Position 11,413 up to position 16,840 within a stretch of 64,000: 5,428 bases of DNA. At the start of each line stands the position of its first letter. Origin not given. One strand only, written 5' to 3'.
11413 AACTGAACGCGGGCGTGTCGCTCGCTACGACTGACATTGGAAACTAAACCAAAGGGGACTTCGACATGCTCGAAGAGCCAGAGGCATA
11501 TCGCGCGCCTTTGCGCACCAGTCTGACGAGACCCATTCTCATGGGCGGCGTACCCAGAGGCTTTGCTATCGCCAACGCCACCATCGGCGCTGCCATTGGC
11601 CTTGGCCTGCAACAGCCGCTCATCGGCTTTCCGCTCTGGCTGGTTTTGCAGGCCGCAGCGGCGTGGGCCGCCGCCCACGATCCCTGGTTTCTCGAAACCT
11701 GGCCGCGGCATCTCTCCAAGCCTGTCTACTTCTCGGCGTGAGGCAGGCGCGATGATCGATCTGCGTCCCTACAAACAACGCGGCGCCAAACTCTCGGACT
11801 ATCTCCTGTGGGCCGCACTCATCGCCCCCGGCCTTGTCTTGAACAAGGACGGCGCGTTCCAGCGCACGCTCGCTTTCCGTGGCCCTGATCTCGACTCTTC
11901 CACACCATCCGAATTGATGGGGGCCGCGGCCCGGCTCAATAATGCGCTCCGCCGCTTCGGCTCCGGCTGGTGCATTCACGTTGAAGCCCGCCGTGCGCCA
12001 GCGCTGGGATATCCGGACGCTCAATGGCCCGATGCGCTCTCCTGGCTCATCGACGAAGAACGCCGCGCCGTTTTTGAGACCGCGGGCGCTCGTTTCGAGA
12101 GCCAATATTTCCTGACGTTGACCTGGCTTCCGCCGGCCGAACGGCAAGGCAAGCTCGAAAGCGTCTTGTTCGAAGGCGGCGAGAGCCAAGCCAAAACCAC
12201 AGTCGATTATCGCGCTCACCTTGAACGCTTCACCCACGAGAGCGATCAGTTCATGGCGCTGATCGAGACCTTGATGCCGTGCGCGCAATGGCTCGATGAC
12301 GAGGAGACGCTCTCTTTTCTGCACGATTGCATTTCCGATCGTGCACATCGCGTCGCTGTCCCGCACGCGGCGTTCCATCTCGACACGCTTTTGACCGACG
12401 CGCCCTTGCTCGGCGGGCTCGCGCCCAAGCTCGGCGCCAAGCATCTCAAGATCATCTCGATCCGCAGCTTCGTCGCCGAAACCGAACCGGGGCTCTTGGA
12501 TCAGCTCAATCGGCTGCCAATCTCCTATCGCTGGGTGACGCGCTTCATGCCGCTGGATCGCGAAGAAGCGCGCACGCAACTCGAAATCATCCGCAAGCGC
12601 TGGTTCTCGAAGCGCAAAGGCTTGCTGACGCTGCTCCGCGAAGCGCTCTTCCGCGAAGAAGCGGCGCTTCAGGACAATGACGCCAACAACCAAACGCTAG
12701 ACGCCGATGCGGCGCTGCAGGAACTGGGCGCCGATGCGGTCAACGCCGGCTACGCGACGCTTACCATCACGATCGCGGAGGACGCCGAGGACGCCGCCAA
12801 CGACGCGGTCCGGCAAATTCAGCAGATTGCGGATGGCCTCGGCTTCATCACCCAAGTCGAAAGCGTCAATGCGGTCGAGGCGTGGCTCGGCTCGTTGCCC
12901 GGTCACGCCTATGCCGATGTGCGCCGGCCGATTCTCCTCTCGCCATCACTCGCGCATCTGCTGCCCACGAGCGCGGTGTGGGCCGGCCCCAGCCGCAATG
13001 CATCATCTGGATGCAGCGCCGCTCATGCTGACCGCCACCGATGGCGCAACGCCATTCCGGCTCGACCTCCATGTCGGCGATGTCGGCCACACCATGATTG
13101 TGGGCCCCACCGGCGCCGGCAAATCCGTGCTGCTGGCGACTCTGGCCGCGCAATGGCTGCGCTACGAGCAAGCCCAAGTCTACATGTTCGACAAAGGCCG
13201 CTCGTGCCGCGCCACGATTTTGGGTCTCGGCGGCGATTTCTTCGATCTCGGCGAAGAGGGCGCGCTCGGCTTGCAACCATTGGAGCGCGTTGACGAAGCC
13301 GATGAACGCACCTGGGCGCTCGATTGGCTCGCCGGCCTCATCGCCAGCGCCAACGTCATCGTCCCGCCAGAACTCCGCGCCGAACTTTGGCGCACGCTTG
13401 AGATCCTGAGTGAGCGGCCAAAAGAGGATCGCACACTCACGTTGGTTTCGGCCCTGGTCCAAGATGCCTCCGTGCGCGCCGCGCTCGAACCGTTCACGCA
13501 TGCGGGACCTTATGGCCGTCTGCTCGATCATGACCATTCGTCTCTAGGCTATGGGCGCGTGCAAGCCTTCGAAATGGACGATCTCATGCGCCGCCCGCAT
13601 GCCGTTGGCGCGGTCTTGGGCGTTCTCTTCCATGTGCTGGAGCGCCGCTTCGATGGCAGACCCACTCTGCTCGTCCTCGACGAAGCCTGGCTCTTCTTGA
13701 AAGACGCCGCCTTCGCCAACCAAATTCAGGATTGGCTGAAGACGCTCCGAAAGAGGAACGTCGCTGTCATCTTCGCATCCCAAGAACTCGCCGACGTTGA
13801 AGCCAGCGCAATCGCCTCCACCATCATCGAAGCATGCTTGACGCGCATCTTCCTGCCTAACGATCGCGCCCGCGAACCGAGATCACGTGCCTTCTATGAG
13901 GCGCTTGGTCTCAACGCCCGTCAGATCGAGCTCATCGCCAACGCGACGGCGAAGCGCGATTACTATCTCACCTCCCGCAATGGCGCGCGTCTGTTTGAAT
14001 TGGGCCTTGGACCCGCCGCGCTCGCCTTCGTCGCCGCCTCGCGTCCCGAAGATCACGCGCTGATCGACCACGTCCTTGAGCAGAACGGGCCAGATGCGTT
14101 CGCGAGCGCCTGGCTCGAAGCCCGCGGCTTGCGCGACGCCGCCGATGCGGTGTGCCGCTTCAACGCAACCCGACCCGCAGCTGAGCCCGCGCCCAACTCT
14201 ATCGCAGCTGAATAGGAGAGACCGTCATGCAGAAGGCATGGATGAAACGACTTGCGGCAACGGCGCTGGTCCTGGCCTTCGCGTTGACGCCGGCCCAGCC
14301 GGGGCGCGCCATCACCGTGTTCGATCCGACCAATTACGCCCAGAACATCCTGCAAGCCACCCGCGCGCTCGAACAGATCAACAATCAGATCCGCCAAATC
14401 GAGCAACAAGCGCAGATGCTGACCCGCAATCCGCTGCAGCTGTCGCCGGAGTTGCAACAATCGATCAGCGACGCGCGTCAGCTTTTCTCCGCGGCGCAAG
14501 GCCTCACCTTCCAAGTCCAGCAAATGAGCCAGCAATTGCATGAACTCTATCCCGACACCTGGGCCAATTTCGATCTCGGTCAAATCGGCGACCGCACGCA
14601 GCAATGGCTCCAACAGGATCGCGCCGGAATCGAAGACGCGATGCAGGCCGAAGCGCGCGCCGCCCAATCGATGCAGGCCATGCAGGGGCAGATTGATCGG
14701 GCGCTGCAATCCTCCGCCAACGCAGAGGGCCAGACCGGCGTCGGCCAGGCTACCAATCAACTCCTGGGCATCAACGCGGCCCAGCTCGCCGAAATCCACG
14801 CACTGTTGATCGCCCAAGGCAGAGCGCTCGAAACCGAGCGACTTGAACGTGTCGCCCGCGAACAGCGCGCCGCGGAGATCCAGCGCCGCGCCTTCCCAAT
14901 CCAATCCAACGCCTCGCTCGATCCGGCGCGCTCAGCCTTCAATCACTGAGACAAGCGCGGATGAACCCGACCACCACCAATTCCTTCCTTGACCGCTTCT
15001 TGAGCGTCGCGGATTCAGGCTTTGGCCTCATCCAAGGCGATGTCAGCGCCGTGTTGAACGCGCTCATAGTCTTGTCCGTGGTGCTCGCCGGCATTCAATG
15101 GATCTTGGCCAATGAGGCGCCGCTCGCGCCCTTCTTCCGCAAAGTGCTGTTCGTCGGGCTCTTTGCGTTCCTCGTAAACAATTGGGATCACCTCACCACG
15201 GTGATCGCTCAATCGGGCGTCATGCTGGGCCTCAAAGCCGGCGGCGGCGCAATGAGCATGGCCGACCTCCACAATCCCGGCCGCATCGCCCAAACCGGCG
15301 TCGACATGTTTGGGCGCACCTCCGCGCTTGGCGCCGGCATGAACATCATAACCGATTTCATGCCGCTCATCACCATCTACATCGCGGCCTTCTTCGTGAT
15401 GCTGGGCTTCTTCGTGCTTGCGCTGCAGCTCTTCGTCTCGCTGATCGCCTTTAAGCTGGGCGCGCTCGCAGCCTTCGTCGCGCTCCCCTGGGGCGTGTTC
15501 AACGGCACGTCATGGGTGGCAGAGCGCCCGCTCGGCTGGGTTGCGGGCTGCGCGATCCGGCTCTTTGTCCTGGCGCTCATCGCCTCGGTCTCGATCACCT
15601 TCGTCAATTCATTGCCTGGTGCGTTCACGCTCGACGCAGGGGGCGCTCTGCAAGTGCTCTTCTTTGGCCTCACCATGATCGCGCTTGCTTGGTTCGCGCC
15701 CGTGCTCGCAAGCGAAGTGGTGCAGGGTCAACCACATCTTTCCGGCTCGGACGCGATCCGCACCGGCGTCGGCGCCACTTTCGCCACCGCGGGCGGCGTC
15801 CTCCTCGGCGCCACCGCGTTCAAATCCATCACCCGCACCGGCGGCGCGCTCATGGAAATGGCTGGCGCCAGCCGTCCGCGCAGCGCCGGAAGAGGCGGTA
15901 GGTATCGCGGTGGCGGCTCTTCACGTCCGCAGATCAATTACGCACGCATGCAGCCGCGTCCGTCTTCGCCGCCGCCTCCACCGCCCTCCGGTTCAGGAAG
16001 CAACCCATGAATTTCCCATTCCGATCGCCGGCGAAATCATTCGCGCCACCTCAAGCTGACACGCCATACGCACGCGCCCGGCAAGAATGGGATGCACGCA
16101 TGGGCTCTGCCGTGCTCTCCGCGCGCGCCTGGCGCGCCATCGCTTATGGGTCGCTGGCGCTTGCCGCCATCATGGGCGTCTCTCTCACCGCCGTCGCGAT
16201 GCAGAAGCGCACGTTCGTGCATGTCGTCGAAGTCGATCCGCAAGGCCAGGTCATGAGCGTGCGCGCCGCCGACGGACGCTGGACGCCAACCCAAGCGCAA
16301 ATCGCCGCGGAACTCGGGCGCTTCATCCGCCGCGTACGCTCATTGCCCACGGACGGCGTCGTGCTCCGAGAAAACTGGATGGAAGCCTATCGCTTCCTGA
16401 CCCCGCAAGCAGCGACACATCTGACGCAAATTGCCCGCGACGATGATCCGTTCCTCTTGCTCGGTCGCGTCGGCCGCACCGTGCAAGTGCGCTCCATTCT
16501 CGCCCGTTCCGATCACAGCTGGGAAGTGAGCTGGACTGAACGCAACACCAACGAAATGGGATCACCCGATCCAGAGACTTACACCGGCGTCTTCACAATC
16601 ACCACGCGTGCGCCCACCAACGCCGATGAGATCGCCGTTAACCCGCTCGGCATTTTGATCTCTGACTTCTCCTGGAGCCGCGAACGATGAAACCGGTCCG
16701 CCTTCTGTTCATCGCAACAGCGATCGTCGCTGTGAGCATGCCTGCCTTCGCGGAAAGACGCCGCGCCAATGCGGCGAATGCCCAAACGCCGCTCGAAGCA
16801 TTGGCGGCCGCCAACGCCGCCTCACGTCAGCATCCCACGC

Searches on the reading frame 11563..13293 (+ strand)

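Call 8: search_protein_families(library=pfam, proteins=[window:11563-13293:+], max_evalue=0.001)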
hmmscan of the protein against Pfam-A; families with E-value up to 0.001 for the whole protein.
window:11563-13293:+ (576 aa): 1 family
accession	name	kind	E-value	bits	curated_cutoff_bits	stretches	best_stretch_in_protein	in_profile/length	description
PF03135.19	CagE_TrbE_VirB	-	1.1e-12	48.8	21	2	371-454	121-204/204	CagE, TrbE, VirB family, component of type IV transporter system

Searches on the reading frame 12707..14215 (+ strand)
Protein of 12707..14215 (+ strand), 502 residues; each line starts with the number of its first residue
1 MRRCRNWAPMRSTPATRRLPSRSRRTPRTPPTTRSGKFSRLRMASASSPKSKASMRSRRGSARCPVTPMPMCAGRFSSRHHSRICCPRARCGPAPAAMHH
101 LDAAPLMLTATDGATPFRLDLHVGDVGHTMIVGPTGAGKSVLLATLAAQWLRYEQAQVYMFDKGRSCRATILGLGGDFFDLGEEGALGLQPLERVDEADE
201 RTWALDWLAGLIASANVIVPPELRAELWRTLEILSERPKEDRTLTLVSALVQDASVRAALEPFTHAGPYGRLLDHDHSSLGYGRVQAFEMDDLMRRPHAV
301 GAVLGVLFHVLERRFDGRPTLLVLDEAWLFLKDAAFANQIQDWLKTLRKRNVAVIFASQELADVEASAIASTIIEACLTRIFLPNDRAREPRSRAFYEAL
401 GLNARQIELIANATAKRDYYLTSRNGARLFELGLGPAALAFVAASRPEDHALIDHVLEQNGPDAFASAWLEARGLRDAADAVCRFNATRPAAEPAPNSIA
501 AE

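Call 8: search_protein_families(library=pfam, proteins=[window:12707-14215:+], max_evalue=0.001)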
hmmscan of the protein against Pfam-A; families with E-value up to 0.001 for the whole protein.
window:12707-14215:+ (502 aa): 7 families
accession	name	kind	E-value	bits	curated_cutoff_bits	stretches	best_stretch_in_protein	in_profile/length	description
PF19044.6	P-loop_TraG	-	1.8e-13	50.4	25.8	1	258-411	186-343/413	TraG P-loop domain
PF25199.1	nSTAND_NTPase5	-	1.3e-05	25.5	34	0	129-165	44-80/145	Novel STAND NTPase 5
PF05872.18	HerA_C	-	2.4e-05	23.6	22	0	280-368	213-309/502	Helicase HerA-like C-terminal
PF12846.13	AAA_10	-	3e-05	23.7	27.5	0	320-368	242-290/362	AAA-like domain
PF13401.12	AAA_22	-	4.3e-05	24.3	27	0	127-161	6-42/130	AAA domain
PF25583.1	WCX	-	0.00015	22.5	23.9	1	198-232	39-73/76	WCX domain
PF00270.35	DEAD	-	0.00056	20.1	26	0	289-357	88-156/167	DEAD/DEAH box helicase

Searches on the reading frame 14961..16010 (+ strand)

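Call 8: search_protein_families(library=pfam, proteins=[window:14961-16010:+], max_evalue=0.001)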
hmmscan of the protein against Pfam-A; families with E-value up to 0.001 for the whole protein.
window:14961-16010:+ (349 aa): 1 family
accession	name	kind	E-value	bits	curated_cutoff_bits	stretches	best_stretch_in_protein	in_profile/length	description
PF04610.19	TrbL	-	2.6e-27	96.4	25.9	1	36-245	1-214/215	TrbL/VirB6 plasmid conjugal transfer protein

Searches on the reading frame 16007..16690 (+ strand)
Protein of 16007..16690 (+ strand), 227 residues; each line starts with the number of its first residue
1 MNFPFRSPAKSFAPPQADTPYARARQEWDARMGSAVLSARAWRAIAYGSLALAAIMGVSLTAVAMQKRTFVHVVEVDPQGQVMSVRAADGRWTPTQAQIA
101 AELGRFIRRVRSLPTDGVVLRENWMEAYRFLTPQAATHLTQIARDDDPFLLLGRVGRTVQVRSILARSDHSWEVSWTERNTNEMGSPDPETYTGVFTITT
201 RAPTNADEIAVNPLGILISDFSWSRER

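Call 8: search_protein_families(library=pfam, proteins=[window:16007-16690:+], max_evalue=0.001)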
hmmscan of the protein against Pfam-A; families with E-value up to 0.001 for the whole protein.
window:16007-16690:+ (227 aa): 1 family
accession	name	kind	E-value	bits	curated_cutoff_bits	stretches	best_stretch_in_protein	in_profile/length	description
PF04335.19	VirB8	-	1.1e-47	163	23.2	1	23-226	1-213/213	VirB8 protein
